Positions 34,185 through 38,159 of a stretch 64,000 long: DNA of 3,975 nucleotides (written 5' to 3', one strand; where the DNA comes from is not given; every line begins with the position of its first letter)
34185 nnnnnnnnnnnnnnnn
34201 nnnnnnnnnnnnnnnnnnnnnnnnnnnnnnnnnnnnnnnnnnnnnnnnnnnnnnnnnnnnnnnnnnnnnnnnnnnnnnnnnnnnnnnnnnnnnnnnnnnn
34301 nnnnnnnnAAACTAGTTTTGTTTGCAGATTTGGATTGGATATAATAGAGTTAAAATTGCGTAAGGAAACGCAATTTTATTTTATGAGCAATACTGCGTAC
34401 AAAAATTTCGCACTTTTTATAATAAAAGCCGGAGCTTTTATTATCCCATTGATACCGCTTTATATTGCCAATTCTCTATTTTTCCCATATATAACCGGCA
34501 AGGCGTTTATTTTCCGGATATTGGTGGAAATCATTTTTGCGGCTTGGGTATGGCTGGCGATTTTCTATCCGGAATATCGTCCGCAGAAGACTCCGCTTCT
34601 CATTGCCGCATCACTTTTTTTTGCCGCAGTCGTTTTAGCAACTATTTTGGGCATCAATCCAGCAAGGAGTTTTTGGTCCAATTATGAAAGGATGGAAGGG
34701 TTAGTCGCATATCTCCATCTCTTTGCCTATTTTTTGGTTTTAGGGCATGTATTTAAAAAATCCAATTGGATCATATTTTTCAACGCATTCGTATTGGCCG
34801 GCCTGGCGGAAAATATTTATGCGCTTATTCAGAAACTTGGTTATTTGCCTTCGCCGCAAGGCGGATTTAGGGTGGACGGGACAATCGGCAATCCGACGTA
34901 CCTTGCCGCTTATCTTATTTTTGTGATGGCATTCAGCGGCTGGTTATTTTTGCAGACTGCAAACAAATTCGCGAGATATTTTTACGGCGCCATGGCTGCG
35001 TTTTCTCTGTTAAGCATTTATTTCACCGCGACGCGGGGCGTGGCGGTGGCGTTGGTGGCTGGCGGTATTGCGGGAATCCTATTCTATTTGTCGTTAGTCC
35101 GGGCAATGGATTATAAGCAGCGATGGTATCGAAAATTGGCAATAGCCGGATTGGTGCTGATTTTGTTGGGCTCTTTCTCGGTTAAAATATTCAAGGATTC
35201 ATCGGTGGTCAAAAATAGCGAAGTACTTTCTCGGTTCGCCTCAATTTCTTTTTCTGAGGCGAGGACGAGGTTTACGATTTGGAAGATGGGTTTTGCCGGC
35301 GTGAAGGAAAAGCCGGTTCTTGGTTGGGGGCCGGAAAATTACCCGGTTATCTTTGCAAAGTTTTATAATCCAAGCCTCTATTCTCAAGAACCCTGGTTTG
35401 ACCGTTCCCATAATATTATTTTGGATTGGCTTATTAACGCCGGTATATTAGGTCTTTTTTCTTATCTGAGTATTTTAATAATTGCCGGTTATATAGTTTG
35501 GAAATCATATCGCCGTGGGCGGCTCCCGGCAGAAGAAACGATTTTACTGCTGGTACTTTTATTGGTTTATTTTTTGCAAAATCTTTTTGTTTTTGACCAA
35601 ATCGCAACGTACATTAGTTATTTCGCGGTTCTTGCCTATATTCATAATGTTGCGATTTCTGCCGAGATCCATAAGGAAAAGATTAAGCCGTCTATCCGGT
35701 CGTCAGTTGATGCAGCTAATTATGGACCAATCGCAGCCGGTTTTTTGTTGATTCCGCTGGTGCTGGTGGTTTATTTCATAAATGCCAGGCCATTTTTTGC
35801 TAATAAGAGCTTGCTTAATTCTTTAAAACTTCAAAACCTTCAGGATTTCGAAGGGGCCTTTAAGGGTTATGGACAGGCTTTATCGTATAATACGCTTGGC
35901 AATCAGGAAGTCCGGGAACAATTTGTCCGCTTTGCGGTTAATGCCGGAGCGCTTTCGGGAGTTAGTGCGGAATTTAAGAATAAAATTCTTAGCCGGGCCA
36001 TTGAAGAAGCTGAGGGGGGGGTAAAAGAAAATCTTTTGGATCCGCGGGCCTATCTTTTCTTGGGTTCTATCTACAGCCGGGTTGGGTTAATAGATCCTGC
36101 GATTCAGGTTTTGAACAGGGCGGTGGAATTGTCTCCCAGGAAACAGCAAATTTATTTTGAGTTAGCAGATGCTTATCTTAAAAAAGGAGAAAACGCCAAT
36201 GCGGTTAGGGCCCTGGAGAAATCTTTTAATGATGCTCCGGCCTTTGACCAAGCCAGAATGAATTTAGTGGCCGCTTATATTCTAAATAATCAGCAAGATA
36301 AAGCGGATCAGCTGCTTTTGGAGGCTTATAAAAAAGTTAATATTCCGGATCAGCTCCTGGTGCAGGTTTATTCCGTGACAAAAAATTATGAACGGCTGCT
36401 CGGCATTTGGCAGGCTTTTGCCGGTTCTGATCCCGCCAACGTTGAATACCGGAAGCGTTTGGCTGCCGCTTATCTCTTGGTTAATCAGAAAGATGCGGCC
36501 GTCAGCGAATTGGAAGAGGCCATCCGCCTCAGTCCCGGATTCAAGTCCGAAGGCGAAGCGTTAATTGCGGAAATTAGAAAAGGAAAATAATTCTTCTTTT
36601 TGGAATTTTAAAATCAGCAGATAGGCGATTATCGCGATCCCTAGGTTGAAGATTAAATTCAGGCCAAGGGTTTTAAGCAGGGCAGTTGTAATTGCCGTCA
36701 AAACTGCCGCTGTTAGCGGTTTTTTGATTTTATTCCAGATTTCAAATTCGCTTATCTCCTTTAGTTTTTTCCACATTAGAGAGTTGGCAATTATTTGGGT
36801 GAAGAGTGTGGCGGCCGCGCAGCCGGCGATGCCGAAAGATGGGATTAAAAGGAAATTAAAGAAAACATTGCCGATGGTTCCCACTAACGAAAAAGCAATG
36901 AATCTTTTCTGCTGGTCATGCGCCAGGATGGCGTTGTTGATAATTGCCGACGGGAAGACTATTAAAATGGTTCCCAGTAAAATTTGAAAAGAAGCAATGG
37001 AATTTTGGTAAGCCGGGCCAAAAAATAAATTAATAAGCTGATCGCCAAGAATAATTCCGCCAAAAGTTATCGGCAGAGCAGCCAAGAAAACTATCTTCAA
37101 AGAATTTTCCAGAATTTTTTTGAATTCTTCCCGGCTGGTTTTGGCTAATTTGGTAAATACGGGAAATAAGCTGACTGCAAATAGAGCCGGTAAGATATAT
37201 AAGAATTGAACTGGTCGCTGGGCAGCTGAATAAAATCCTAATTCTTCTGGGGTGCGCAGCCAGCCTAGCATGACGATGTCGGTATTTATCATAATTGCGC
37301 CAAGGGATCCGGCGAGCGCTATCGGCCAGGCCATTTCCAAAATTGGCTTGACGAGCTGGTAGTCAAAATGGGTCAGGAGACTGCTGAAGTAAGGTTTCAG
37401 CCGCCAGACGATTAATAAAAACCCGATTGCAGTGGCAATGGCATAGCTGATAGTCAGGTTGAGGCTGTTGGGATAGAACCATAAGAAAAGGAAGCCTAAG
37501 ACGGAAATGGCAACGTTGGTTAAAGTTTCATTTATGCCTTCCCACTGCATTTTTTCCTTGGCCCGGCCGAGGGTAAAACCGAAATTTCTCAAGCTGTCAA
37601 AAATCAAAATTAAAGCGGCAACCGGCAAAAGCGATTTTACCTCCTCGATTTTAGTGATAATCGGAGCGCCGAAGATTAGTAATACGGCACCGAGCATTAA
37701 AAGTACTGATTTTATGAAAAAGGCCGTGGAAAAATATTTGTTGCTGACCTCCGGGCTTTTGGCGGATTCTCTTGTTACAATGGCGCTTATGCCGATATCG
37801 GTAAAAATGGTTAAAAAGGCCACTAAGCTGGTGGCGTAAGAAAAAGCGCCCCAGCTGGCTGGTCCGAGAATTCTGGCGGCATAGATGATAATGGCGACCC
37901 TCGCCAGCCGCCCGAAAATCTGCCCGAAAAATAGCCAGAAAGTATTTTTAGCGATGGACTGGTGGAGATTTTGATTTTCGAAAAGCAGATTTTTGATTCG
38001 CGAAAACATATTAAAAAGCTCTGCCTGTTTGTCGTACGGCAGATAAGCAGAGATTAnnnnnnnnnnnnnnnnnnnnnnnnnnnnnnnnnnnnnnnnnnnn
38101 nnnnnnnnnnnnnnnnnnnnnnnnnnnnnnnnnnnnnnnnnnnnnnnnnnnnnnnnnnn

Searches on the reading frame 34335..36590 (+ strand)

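Call 8: search_protein_families(library=pfam, proteins=[window:34335-36590:+], max_evalue=0.001)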
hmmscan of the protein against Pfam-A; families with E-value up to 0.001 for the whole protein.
window:34335-36590:+ (751 aa): 15 families
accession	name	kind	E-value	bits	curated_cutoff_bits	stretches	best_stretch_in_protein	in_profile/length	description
PF04932.20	Wzy_C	-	7.1e-18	65.3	31.7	1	220-378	2-149/149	O-Antigen ligase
PF13181.12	TPR_8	-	1.1e-12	47.5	25.7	1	571-601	2-32/34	Tetratricopeptide repeat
PF13428.12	TPR_14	-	3.6e-09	36.8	23.5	0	570-612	1-43/44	Tetratricopeptide repeat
PF14559.12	TPR_19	-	1.4e-08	35.4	25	0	589-628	10-49/68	Tetratricopeptide repeat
PF07719.23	TPR_2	-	2e-08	34.1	27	0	606-632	3-29/34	Tetratricopeptide repeat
PF00515.34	TPR_1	-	2.7e-08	33.7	27.8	0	570-601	1-32/34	Tetratricopeptide repeat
PF13424.12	TPR_12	-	1.1e-07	32.4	30.1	0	683-732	24-74/77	Tetratricopeptide repeat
PF13432.12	TPR_16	-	2.8e-07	31.3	32.7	0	609-666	2-59/65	Tetratricopeptide repeat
PF14561.12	TPR_20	-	2.9e-07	31.2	25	0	588-649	6-69/90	Tetratricopeptide repeat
PF13414.12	TPR_11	-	9.5e-07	28.9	26.8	1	586-618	10-42/42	TPR repeat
PF13371.12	TPR_9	-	4.8e-05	23.7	35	0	577-637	2-62/73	Tetratricopeptide repeat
PF23914.1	TPR_CcmH_CycH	-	0.00011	22.5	42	1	569-650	49-132/158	Cytochrome c-type biogenesis protein H TPR domain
PF13431.12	TPR_17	-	0.00015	22.2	24.4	0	593-623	2-32/34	Tetratricopeptide repeat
PF25058.1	ARM_TT21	-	0.00022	21.7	27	1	572-657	59-146/155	Tetratricopeptide repeat protein 21 ARM repeat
PF13176.12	TPR_7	-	0.00039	20.7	27.9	0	608-629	3-24/36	Tetratricopeptide repeat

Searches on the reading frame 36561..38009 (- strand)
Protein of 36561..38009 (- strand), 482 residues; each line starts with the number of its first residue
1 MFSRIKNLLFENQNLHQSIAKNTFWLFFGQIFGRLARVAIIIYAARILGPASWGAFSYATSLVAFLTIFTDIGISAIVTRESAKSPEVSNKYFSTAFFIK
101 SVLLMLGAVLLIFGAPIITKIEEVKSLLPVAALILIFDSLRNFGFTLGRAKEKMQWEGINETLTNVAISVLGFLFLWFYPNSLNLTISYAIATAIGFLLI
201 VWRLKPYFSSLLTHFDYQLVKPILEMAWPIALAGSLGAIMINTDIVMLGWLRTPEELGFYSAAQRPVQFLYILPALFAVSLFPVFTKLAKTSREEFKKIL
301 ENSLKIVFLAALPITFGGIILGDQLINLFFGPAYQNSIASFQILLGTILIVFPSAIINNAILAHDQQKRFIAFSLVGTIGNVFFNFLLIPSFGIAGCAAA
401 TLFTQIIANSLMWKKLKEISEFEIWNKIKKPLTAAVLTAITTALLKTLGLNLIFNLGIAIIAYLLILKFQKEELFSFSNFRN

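Call 82: search_protein_families(library=pfam, proteins=[window:36561-38009:-], max_evalue=0.001)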
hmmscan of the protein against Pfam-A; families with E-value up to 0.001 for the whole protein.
window:36561-38009:- (482 aa): 3 families
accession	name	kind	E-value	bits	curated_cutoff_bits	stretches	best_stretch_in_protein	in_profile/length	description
PF01943.22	Polysacc_synt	-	2.2e-35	122.9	28.2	1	20-288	2-273/274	Polysaccharide biosynthesis protein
PF13440.11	Polysacc_synt_3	-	5.7e-24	85.3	23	1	45-338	3-292/293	Polysaccharide biosynthesis protein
PF03023.19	MurJ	-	1.9e-09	37.1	27.4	1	79-455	42-437/451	Lipid II flippase MurJ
